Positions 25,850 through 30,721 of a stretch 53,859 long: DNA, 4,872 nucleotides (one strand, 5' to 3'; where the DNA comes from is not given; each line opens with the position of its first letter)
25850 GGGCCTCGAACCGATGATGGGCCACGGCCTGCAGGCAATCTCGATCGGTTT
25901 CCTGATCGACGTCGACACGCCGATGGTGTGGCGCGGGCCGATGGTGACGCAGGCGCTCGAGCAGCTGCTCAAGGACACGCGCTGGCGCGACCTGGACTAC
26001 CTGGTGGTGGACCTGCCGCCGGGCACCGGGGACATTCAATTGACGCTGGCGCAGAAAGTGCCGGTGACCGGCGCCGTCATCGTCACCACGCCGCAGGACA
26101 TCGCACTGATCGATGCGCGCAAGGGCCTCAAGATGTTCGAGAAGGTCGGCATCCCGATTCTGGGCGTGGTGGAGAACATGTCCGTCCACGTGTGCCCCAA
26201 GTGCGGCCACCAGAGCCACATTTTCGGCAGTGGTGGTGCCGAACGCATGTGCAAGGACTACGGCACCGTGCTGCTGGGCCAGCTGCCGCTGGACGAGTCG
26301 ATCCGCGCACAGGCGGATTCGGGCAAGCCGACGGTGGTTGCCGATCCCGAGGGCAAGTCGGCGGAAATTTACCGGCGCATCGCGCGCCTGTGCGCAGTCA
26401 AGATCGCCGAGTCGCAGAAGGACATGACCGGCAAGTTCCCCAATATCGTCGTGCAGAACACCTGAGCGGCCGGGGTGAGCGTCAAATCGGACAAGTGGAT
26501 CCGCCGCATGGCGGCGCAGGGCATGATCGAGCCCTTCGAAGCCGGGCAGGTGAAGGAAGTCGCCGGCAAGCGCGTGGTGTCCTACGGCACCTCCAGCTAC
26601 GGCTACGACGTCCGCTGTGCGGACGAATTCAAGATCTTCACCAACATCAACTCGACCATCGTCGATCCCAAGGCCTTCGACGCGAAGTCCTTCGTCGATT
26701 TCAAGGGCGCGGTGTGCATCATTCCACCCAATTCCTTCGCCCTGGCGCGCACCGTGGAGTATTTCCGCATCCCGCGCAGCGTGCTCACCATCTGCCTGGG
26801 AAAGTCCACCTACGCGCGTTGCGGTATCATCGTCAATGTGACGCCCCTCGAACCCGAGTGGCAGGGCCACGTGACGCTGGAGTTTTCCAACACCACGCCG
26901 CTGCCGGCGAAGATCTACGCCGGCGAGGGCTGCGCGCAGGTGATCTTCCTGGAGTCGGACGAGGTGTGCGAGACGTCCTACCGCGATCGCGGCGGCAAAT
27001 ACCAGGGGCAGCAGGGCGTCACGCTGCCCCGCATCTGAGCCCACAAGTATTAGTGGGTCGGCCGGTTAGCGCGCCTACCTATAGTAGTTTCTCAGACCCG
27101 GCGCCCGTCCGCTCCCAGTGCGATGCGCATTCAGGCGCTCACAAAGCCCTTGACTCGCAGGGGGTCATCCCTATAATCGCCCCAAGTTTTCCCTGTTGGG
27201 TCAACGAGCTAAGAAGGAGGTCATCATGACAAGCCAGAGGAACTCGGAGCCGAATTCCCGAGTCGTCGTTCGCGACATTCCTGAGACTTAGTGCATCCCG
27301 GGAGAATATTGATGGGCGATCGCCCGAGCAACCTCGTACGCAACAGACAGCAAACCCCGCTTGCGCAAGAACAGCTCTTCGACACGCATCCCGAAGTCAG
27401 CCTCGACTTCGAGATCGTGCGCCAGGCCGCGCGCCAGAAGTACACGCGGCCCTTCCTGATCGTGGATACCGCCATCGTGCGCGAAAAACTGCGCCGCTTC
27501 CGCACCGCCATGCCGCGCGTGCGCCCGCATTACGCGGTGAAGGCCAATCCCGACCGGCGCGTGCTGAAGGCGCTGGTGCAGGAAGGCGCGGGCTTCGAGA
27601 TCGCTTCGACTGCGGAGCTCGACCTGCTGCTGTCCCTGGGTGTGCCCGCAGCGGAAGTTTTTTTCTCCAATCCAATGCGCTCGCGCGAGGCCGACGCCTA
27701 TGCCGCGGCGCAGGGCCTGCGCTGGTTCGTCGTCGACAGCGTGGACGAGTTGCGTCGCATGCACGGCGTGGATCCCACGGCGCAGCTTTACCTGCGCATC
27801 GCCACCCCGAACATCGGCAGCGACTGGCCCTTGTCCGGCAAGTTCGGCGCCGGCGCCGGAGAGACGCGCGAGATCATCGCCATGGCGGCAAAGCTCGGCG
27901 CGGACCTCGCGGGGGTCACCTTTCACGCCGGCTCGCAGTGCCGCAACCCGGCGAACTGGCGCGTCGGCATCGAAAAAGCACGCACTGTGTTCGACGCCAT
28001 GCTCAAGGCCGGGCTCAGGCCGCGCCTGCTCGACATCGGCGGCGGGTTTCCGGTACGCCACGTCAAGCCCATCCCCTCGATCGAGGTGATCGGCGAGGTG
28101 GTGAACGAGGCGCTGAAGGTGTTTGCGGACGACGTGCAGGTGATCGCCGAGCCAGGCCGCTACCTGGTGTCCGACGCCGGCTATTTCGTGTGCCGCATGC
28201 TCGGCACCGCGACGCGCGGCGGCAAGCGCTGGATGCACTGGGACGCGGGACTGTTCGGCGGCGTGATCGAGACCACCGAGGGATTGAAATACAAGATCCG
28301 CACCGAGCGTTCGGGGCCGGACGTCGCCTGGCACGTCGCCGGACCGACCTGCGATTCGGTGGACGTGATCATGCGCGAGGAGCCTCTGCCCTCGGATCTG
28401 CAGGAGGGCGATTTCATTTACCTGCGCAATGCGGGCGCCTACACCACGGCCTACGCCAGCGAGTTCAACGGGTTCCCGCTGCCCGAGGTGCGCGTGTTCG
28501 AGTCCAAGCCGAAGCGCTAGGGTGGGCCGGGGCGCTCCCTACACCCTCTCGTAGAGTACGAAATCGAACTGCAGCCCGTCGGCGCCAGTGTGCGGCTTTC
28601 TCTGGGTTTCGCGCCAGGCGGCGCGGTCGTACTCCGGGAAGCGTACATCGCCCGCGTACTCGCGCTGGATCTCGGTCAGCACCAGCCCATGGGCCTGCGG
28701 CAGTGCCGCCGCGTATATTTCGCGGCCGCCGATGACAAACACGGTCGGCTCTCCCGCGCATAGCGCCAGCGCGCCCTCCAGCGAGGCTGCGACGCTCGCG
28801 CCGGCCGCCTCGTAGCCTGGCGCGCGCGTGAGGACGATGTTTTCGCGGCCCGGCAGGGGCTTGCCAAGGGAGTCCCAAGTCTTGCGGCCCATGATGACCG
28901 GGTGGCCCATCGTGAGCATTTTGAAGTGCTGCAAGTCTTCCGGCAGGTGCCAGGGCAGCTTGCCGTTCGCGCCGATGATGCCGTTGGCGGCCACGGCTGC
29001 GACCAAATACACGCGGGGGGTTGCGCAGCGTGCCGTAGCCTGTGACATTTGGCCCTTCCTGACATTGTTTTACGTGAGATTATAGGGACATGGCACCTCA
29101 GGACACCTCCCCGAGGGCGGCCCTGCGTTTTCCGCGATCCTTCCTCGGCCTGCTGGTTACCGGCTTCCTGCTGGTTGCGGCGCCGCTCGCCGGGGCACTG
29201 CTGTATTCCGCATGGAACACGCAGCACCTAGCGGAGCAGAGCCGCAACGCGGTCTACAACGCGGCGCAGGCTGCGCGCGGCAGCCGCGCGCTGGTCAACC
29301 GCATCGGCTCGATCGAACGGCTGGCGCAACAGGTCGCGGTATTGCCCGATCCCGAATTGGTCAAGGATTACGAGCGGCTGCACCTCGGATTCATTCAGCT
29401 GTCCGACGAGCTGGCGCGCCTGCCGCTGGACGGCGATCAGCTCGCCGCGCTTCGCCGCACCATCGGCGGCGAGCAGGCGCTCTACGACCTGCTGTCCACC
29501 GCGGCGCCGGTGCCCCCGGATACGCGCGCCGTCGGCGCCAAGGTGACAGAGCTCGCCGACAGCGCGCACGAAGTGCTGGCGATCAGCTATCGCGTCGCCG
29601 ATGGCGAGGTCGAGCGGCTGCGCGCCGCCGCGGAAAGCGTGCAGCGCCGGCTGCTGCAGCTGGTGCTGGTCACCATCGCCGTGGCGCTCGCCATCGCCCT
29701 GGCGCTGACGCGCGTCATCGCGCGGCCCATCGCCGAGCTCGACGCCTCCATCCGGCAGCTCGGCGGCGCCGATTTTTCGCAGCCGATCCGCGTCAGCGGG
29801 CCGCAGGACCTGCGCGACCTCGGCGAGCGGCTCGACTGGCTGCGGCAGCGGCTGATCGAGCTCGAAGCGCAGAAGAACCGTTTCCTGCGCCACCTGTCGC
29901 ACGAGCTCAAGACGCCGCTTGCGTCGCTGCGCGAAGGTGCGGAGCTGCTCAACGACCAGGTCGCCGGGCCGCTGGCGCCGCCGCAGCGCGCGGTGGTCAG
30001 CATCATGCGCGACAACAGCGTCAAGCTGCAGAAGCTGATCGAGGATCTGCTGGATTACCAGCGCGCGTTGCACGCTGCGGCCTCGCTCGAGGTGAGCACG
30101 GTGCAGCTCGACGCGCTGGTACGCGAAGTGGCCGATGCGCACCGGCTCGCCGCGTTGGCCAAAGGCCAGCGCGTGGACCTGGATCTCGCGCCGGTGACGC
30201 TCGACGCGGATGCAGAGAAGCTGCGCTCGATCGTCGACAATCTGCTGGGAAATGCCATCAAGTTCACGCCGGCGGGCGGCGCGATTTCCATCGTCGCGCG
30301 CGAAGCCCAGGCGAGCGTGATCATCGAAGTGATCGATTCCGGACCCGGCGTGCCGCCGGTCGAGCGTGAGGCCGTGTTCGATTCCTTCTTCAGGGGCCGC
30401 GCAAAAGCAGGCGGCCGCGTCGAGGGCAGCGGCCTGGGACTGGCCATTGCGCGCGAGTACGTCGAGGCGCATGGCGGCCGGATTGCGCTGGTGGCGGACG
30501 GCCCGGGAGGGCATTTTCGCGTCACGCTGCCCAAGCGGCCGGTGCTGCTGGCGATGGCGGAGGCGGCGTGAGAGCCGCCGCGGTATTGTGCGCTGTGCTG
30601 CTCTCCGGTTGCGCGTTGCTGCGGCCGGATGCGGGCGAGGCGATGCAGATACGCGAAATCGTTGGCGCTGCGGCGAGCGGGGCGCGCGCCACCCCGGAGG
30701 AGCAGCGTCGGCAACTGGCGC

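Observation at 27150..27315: Strongly signalled 21-codon leader ORF immediately upstream of an ODC-family decarboxylase gene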

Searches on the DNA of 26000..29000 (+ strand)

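Call 3: search_rna_families(source=window, start=26000, end=29000, threshold=evalue, max_evalue=10, show_alignments=3)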
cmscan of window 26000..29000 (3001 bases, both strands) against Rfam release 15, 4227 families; matches with E-value up to 10: 3.
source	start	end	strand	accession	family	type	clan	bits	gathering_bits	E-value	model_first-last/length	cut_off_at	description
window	26300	26399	+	RF00434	BTE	Cis-reg;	-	15.5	45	9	1-99/99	no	Luteovirus cap-independent translation element (BTE)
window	27341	27402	-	RF02353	BjrC68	Gene; sRNA;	-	14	39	3.8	1-82/82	no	Bradyrhizobiaceae sRNA BjrC68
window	27596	27676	+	RF02219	ZNRD1-AS1_2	Gene; lncRNA;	-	13.5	60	5.6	1-76/76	no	ZNRD1 antisense RNA 1 conserved region 2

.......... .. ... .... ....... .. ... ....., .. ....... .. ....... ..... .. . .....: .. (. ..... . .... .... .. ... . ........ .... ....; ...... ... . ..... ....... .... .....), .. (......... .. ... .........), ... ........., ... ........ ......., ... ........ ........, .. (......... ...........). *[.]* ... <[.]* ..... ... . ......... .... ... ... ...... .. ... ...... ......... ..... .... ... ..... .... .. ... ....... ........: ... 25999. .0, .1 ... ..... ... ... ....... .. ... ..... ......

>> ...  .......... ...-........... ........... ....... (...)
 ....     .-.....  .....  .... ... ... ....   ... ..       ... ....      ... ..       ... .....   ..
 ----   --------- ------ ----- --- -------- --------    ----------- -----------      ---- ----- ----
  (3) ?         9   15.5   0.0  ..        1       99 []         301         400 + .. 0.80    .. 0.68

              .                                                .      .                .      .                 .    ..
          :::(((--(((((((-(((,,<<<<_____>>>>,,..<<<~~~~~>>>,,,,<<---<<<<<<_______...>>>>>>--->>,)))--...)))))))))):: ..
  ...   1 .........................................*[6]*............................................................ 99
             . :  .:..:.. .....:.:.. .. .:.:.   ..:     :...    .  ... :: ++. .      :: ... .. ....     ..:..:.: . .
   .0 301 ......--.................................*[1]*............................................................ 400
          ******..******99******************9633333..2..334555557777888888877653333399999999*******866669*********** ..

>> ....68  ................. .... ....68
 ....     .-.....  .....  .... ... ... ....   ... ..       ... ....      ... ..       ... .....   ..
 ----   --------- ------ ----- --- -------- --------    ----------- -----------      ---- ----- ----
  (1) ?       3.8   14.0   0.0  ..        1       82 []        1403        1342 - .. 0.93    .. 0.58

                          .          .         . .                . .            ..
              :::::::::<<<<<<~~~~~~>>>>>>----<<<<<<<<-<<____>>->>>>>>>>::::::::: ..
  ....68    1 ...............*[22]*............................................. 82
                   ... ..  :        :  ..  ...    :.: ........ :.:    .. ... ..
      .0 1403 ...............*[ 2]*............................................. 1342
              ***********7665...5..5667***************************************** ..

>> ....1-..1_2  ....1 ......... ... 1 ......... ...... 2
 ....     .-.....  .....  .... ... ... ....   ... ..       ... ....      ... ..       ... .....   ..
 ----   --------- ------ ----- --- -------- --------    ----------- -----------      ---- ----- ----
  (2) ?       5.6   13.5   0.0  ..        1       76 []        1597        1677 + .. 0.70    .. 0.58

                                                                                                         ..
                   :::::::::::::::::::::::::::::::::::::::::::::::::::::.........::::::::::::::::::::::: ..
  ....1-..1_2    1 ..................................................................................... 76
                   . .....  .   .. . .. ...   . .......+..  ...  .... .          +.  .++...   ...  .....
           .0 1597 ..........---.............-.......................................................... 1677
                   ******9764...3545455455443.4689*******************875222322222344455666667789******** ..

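Call 64: search_rna_families(sources=[L207, L208, L209, L201, L202], threshold=evalue, max_evalue=0.1, show_alignments=2)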
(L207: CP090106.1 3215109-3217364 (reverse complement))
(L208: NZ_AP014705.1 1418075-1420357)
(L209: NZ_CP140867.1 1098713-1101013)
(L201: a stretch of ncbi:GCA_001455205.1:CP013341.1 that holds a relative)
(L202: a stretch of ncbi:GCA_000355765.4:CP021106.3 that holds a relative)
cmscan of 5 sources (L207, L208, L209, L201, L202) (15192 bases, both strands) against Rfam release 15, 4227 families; matches with E-value up to 0.1: 6.
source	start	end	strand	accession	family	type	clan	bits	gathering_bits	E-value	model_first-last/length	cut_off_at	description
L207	150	297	+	RF02347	ar45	Gene; sRNA;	-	172.8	40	4.9e-41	1-148/148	no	Alphaproteobacterial sRNA ar45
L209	147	292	+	RF02347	ar45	Gene; sRNA;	-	154.1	40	4.6e-36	1-148/148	no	Alphaproteobacterial sRNA ar45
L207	306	459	+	RF00518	speF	Cis-reg; leader;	-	135.4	37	2.9e-34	1-153/153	no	speF leader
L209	301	456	+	RF00518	speF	Cis-reg; leader;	-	67.5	37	5.7e-15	1-153/153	no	speF leader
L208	59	288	+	RF02347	ar45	Gene; sRNA;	-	43.3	40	9.4e-07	1-148/148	no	Alphaproteobacterial sRNA ar45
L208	296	426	+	RF00518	speF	Cis-reg; leader;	-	43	37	5.2e-08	1-153/153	no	speF leader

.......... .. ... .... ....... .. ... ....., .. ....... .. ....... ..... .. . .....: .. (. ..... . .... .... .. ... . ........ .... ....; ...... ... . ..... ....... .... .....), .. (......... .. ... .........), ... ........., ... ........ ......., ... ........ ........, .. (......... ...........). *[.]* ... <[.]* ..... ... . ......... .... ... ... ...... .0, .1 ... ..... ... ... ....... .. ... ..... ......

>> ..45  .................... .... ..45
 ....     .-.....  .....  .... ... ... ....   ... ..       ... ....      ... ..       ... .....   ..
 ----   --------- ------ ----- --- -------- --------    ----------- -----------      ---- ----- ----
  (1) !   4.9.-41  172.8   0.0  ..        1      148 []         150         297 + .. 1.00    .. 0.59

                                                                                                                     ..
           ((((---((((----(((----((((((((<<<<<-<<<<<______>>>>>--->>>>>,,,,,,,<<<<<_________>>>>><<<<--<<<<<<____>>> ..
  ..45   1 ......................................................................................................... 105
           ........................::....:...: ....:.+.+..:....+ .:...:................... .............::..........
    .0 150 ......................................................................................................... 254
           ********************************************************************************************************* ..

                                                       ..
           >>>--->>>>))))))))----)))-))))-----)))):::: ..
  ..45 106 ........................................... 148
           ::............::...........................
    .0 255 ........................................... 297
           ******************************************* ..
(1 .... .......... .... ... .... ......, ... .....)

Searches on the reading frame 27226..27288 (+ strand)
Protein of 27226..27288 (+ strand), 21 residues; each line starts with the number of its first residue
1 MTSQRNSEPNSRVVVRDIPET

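Call 54: search_protein_families(library=pfam, proteins=[window:27226-27288:+], max_evalue=10)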
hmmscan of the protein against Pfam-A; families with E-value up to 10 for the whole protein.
seq(21 aa): 0 families

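Call 55: search_protein_families(library=ncbifam, proteins=[window:27226-27288:+], max_evalue=10)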
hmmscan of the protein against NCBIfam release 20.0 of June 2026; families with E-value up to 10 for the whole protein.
seq(21 aa): 0 families

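Call 56: search_solved_structures(query=A1, max_evalue=10)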
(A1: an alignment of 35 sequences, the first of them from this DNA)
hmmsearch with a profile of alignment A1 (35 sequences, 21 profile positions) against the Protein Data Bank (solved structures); distinct sequences matched with E-value up to 10: 1.
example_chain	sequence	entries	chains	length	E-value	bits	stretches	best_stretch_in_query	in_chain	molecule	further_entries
9bie_P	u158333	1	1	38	1.7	12.1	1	5-15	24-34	Putative ORF10 protein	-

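Call 58: list_cluster_members(proteins=[window:27226-27288:+, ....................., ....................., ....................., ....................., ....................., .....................])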
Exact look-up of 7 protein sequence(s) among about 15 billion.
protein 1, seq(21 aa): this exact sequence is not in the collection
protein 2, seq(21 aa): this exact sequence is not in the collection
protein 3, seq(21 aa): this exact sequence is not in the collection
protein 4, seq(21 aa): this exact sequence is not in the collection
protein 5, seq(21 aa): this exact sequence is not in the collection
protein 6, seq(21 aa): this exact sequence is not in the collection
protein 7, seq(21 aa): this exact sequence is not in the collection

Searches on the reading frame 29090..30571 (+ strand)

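Call 4: search_protein_families(library=pfam, proteins=[window:29090-30571:+])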
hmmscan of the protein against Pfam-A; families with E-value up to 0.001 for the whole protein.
window:29090-30571:+ (493 aa): 3 families
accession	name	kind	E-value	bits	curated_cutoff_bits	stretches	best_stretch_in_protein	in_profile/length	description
PF02518.31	HATPase_c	-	5.7e-24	85.1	26.4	1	374-483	2-110/111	Histidine kinase-, DNA gyrase B-, and HSP90-like ATPase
PF00512.31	HisKA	-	1.6e-15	57.3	26.9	1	261-326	1-63/66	His Kinase A (phospho-acceptor) domain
PF00672.30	HAMP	-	2e-06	28.4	25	1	206-256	2-52/53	HAMP domain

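Call 11: search_protein_families(library=ncbifam, proteins=[window:29090-30571:+])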
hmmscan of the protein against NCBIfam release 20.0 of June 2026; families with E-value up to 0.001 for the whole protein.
window:29090-30571:+ (493 aa): 81 families (the best 25 are shown)
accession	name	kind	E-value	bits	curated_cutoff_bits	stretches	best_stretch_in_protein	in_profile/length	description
NF033092.0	HK_WalK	equivalog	2.3e-47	161.9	725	2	258-481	368-593/594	cell wall metabolism sensor histidine kinase WalK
NF008312.0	PRK11100.1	equivalog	2.3e-47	161.9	356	1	181-474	177-465/477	two-component system sensor histidine kinase CreC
NF012163.2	BaeS_SmeS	equivalog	1.8e-44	152.4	500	1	185-479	162-453/457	sensor histidine kinase efflux regulator BaeS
TIGR01386.1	cztS_silS_copS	subfamily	9.4e-44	150.1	292.55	1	18-481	7-457/457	heavy metal sensor histidine kinase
NF040691.1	MtrAB_MtrB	equivalog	1.5e-42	146.3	450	1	177-483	179-493/507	MtrAB system histidine kinase MtrB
NF046044.1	PnpS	equivalog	1e-41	143.3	400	1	257-481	165-390/390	two-component system histidine kinase PnpS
TIGR02966.1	phoR_proteo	equivalog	2.4e-40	138.6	334.2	1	254-479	106-332/333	phosphate regulon sensor histidine kinase PhoR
NF007837.0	PRK10549.1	equivalog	2.5e-38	132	603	1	189-479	165-455/466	envelope stress sensor histidine kinase BaeS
TIGR02956.1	TMAO_torS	equivalog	1.4e-36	126.1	676.5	1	261-481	463-681/967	TMAO reductase system sensor histidine kinase/response regulator TorS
NF041880.1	EPS_EpsF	equivalog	1.7e-34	119.2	900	1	261-481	273-492/492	response regulator EpsF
NF047465.1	hybrid_HK_LvrA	exception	2.8e-34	118.3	1200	1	248-481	188-421/819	hybrid histidine kinase/response regulator LvrA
NF007007.0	PRK09470.1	equivalog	4.6e-34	118.1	486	1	187-469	169-445/463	envelope stress sensor histidine kinase CpxA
NF007004.0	PRK09467.1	equivalog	3.3e-33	115.2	415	1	188-482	158-436/440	two-component system sensor histidine kinase EnvZ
NF007898.0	PRK10604.1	equivalog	1.5e-32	113.3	478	1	187-482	135-423/433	two-component system sensor histidine kinase RstB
NF033093.1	HK_VicK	exception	7.5e-32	110.5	680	1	261-481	208-434/448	cell wall metabolism sensor histidine kinase VicK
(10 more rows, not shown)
